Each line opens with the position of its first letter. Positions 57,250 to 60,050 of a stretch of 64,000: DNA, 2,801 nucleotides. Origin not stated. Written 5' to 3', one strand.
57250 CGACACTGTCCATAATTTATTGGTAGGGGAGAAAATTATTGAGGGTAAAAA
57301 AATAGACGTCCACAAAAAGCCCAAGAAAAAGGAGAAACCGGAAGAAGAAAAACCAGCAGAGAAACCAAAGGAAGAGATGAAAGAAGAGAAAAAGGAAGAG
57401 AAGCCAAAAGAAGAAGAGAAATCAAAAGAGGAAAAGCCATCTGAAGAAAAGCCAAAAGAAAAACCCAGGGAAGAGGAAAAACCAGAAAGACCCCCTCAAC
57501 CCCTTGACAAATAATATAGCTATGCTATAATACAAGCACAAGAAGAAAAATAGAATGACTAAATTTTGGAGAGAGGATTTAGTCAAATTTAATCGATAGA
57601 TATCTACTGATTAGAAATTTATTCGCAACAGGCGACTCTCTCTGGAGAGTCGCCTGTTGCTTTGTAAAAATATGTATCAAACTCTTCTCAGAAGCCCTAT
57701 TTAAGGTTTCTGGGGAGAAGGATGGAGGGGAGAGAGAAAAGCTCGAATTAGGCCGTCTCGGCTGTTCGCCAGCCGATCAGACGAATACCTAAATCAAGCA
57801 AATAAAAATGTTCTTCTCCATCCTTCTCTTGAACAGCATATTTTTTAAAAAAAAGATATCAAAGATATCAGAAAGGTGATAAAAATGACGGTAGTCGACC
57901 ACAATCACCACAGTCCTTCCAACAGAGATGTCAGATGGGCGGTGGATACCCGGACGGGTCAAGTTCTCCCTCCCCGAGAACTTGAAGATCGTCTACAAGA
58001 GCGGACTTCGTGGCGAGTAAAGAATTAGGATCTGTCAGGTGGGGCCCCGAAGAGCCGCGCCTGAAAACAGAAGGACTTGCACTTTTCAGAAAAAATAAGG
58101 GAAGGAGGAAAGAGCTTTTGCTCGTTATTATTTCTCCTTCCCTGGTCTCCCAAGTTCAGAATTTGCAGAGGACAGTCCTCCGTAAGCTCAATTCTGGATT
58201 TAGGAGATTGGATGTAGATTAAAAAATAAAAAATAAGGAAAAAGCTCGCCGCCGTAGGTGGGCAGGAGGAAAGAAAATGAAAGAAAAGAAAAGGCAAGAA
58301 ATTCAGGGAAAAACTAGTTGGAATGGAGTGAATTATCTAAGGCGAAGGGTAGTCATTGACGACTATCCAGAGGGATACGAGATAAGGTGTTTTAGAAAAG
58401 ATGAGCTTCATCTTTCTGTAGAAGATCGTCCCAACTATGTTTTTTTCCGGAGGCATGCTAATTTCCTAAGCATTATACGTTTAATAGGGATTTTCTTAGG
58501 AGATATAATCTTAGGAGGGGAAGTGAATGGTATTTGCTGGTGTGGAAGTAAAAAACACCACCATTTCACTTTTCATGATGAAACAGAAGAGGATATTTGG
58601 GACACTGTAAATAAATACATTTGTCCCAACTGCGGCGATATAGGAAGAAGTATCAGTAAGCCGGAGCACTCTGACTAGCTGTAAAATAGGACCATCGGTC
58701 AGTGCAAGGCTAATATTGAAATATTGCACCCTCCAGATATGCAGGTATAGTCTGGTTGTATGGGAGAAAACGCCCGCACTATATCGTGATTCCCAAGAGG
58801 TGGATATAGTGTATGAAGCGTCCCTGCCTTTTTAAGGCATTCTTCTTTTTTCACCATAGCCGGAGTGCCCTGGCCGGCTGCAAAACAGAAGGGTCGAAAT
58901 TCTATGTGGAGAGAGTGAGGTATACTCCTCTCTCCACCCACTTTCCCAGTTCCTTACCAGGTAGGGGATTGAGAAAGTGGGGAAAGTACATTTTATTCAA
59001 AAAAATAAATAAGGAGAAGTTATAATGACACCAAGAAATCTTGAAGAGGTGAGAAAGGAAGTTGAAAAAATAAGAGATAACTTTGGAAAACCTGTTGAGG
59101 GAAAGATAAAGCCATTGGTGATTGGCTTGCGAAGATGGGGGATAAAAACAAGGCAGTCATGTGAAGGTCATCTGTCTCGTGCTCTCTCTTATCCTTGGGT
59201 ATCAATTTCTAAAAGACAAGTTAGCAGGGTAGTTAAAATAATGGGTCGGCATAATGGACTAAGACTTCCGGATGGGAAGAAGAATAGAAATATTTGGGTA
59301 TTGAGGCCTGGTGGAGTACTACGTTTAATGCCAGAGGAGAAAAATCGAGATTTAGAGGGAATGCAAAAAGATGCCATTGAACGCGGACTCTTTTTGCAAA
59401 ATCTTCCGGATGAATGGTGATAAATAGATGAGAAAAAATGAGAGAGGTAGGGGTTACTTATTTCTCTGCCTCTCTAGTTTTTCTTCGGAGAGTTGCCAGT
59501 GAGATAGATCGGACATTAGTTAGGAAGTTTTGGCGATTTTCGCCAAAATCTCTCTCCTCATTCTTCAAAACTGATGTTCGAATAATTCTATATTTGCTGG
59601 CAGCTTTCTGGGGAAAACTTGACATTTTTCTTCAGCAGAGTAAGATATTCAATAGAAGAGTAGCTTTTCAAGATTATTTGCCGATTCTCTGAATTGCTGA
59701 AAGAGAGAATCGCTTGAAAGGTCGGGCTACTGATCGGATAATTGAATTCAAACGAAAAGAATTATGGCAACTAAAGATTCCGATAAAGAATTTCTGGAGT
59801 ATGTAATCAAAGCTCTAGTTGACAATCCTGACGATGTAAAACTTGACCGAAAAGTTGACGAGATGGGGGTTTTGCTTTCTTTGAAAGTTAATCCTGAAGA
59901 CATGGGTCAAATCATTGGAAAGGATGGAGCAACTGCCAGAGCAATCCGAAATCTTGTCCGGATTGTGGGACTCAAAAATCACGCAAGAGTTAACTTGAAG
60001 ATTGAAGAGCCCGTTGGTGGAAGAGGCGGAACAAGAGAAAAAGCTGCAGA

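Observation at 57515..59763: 2.2-kb hairpin-dense insertion splitting the conserved rpsP - KH protein - trmD cluster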

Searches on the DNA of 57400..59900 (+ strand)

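Call 7: search_rna_families(source=window, start=57400, end=59900, threshold=evalue, max_evalue=10, show_alignments=4)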
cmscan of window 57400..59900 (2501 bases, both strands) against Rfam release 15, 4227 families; matches with E-value up to 10: 15.
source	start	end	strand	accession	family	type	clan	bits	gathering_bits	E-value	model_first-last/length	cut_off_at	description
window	57629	57689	-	RF02844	RefA9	Gene; antisense;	-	25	49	0.62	1-64/64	no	Enterococcus sRNA A9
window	58095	58142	-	RF04343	Plastid-psbA-2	Cis-reg;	CL00153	20.1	55.8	1.6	1-60/60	no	Plastid-psbA-2 3UTR RNA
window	58937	58983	+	RF04163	mir-8364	Gene; miRNA;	-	19.5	67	3.6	1-61/61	no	mir-8364 microRNA precursor family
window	58929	58989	-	RF00767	mir-150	Gene; miRNA;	-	19.3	55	1.3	1-82/82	no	mir-150 microRNA precursor family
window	58934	58982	+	RF00884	MIR815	Gene; miRNA;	-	18.4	63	4.3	1-81/81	no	MIR815 microRNA precursor family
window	57741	57798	-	RF04038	mir-5985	Gene; miRNA;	-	18.4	100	4.7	1-74/74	no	mir-5985 microRNA precursor family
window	58937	58981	+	RF04202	MIR5380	Gene; miRNA;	-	18.3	150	3.5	1-137/137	no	MIR5380 microRNA precursor family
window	57712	57832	+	RF03778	mir-483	Gene; miRNA;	-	17.4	60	7.5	1-75/75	no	mir-483 microRNA precursor family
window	58099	58146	+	RF04343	Plastid-psbA-2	Cis-reg;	CL00153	17.3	55.8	8.6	1-60/60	no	Plastid-psbA-2 3UTR RNA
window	57740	57783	-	RF03157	L31-Gammaproteobacteria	Cis-reg; leader;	CL00118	16.9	33.2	1.9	1-53/53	no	L31-Gammaproteobacteria ribosomal protein leader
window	57616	57672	-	RF04209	MIR7533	Gene; miRNA;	-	16.4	230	3.8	1-249/249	no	MIR7533 microRNA precursor family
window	58934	58984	-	RF04147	MIR6224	Gene; miRNA;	-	16.3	171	5.1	1-176/176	no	MIR6224 microRNA precursor family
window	58048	58104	+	RF01100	PK-BYV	Cis-reg;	-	15.6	50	6.2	1-40/40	no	3'-terminal pseudoknot in BYV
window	58854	58977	-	RF02132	HOXB13-AS1_1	Gene; lncRNA;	-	13.6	60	8.5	1-136/136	no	HOXB13 antisense RNA 1 conserved region 1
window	59614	59643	+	RF01952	SOX2OT_exon2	Gene; lncRNA;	-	13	45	9.8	1-69/69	no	SOX2 overlapping transcript exon 2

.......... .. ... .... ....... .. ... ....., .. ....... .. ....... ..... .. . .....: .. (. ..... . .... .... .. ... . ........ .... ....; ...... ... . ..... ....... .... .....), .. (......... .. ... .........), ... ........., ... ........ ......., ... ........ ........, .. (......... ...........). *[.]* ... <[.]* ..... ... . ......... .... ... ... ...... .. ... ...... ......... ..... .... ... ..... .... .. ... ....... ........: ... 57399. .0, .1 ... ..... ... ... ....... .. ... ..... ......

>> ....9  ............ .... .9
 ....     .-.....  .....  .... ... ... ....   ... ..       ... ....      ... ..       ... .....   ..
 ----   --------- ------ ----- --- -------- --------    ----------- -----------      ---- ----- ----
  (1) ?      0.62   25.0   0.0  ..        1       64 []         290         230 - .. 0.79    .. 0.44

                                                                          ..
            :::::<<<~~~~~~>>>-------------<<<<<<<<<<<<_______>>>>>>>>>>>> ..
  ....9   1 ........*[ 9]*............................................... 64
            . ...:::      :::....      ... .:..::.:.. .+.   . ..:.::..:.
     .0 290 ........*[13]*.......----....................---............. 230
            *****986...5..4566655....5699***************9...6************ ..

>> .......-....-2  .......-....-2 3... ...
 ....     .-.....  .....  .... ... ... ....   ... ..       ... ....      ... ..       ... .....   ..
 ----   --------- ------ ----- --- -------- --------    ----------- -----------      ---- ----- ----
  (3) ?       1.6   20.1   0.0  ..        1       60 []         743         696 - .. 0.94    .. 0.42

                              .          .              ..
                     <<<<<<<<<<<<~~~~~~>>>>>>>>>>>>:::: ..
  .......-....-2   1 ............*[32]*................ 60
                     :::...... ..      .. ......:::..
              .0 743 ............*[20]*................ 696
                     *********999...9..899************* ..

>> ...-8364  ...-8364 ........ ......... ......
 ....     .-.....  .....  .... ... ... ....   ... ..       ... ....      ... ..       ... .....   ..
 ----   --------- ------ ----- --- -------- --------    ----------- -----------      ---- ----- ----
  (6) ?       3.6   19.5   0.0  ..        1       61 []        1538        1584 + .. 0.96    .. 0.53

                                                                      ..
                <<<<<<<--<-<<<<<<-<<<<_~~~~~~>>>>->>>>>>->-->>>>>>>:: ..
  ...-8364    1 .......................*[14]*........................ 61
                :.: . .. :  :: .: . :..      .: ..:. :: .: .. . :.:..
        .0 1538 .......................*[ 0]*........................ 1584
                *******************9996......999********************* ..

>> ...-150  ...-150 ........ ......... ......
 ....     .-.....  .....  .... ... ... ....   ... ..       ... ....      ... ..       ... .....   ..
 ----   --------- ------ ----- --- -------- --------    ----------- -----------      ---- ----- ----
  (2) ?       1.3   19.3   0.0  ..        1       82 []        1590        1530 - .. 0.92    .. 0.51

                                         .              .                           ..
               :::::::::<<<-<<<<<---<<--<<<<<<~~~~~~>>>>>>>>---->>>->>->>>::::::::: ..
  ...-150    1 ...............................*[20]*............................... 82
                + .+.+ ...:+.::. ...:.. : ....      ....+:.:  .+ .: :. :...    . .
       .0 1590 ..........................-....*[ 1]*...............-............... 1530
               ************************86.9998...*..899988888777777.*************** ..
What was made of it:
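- On Any Rfam RNA family (6S, tmRNA, RNase P, SRP, riboswitches, ribozymes, OLE/GOLLD/ROOL, etc.): At E <= 10, region 57400-59900 gave only chance-level hits (call 7).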

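Call 78: build_rna_model(alignment_id=A10, structure=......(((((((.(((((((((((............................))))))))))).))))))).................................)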
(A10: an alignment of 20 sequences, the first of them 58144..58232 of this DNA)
Model R1 built from alignment A10 (20 sequences, 105 columns); structure: as given.
model positions 66; base pairs 18; branch points 0; effective number of sequences 9.92; information 0.85 bits per position. Calibrated on 0.2 Mb of random sequence (short: E-values are rough).
structure used (alignment columns):
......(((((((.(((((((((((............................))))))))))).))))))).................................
